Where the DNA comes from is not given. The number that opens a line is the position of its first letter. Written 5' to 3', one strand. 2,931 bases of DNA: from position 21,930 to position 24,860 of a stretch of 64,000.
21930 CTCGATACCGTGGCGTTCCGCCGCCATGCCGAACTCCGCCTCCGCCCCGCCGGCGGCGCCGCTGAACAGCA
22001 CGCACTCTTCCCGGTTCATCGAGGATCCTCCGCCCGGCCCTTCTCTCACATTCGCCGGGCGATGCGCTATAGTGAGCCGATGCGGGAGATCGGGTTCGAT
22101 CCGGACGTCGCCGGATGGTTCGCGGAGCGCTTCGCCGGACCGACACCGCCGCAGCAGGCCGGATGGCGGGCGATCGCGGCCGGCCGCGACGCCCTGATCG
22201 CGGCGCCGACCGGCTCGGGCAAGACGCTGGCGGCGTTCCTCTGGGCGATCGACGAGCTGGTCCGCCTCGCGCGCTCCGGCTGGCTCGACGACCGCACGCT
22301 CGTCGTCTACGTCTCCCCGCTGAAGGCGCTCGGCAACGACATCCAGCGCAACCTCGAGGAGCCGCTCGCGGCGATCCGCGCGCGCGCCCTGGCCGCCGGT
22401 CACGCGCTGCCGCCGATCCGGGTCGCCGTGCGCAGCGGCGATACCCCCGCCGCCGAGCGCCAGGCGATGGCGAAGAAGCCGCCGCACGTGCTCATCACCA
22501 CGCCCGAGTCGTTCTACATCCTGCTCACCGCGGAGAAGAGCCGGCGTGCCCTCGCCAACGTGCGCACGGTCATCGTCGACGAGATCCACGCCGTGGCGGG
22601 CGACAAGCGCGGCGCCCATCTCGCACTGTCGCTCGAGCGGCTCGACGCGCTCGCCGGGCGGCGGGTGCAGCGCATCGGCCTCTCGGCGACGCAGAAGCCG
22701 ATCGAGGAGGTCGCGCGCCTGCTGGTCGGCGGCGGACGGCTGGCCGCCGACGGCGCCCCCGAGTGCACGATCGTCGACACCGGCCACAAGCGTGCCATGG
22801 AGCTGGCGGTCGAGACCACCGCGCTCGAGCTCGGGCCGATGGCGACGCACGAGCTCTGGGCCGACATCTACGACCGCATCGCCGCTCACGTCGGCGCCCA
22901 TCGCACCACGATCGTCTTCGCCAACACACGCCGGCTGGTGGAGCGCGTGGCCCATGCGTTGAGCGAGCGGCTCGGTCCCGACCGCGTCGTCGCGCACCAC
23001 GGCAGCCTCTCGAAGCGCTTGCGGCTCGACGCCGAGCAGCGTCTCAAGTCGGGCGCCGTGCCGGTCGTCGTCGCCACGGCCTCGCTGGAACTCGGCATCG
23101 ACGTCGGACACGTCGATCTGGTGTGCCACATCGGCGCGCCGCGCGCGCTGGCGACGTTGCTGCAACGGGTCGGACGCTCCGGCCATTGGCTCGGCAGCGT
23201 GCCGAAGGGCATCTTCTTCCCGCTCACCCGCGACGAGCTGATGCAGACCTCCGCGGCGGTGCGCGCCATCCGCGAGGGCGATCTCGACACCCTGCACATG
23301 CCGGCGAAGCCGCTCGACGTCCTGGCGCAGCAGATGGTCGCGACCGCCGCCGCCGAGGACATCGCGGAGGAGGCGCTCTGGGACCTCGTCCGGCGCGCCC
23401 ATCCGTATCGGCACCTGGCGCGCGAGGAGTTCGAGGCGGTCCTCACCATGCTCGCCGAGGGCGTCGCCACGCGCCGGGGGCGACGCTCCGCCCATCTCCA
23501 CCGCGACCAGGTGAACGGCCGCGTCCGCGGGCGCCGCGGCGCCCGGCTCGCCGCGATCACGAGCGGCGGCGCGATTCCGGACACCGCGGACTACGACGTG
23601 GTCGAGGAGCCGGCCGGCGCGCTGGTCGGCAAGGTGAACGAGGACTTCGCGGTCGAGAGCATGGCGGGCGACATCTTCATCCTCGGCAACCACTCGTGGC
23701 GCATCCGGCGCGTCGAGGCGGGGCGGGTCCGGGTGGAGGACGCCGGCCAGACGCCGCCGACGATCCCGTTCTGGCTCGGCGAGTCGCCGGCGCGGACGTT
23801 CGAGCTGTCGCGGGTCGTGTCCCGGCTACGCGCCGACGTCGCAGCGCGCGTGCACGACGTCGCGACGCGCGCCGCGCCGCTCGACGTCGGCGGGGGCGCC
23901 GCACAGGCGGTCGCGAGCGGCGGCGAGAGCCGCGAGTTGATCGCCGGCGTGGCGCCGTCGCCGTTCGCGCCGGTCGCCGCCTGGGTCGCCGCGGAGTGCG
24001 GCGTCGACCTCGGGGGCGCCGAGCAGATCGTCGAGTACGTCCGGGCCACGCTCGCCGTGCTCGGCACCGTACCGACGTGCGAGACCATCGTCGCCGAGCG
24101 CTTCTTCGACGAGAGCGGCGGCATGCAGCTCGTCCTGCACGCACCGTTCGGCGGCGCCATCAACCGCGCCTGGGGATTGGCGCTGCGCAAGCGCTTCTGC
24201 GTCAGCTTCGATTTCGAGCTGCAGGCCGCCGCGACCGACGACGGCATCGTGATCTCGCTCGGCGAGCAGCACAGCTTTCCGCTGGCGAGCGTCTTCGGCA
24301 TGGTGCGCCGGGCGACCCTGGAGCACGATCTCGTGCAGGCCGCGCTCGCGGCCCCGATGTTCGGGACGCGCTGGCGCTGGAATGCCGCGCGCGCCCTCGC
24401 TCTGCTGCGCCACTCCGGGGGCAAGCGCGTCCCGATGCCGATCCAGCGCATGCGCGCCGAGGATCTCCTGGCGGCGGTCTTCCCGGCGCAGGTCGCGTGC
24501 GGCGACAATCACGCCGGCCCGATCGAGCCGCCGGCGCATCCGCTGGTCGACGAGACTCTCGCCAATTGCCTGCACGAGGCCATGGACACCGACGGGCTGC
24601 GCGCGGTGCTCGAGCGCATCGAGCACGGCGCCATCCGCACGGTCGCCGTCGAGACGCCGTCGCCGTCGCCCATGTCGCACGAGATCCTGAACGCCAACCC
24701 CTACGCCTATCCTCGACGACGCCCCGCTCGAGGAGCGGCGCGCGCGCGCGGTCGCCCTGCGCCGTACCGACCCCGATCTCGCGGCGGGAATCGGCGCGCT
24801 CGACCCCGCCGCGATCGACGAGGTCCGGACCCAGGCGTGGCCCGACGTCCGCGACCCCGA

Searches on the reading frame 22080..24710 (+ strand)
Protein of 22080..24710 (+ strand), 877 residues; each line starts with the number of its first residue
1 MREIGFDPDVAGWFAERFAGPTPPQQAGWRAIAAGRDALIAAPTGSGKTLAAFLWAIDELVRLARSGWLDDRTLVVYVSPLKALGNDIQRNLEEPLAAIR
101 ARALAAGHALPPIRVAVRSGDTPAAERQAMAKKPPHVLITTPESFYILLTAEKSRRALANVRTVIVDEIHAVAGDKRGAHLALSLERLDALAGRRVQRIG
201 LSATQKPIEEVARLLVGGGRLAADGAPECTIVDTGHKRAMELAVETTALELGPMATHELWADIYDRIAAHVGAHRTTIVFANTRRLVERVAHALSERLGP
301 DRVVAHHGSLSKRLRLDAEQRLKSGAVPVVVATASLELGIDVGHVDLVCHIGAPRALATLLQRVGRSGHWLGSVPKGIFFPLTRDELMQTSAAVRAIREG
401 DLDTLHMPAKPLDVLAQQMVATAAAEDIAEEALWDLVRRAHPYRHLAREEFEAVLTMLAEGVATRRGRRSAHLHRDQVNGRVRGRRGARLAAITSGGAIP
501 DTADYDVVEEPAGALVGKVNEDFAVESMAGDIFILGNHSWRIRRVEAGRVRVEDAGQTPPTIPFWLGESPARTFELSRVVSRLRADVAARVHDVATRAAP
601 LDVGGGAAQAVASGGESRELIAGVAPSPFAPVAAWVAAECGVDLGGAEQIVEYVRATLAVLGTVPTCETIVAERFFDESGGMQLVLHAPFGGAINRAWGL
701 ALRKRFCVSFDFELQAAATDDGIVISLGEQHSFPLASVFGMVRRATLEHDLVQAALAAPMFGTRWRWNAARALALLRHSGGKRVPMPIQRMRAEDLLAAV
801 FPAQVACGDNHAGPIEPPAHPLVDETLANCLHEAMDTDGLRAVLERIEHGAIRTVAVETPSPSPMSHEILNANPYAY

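Call 66: search_protein_families(library=ncbifam, proteins=[window:22080-24710:+], max_evalue=1e-10)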
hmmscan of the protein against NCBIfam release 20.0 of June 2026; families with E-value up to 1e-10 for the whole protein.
window:22080-24710:+ (877 aa): 17 families
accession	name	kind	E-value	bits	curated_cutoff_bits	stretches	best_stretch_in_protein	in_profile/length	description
NF010338.0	PRK13767.1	equivalog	2e-200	668.2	849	2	6-593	19-609/877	ATP-dependent helicase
NF007284.0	PRK09751.1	equivalog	9.9e-163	543.4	1496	2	305-870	354-871/1538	ATP-dependent helicase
TIGR04121.1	DEXH_lig_assoc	equivalog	6.2e-129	431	850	1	10-586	3-562/804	ligase-associated DNA damage response DEXH box helicase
TIGR03817.1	DECH_helic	hypoth_equivalog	1.5e-28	99.5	874.1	1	31-422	47-424/742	helicase/secretion neighborhood putative DEAH-box helicase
NF041067.1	DpdJ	equivalog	3.5e-18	64.7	800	0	126-206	321-406/1482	protein DpdJ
NF001308.0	PRK00254.1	equivalog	4.8e-17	61.4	1216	1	23-298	26-262/720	ATP-dependent DNA helicase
NF041063.1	DpdF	equivalog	4.1e-15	55.4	550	0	277-368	380-470/813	protein DpdF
NF008394.0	PRK11192.1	equivalog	6.6e-15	54.9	507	0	275-368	248-339/441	ATP-dependent RNA helicase SrmB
TIGR01389.1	recQ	equivalog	2.5e-14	52.6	640.2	1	266-369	218-317/591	DNA helicase RecQ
NF008744.0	PRK11776.1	equivalog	5.5e-14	51.6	524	1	22-406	28-369/460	ATP-dependent RNA helicase DbpA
NF053636.1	DDHlcsCsdAPsy1082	equivalog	1.6e-13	50.1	890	0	276-369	245-336/512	DEAD/DEAH box helicase CsdA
NF053631.1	RNA_helic_CshA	equivalog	2.6e-12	46.4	646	0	274-424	237-382/434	degradosome RNA helicase CshA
NF002654.0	PRK02362.1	equivalog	2.7e-12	45.8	887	1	23-298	26-267/739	ATP-dependent DNA helicase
NF053711.1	RNA_heli_RhlE1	exception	1.1e-11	44.2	750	1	18-369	21-337/434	RNA helicase RhlE1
TIGR00614.1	recQ_fam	subfamily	1.5e-11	43.8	219.8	0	273-369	225-319/470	RecQ family ATP-dependent DNA helicase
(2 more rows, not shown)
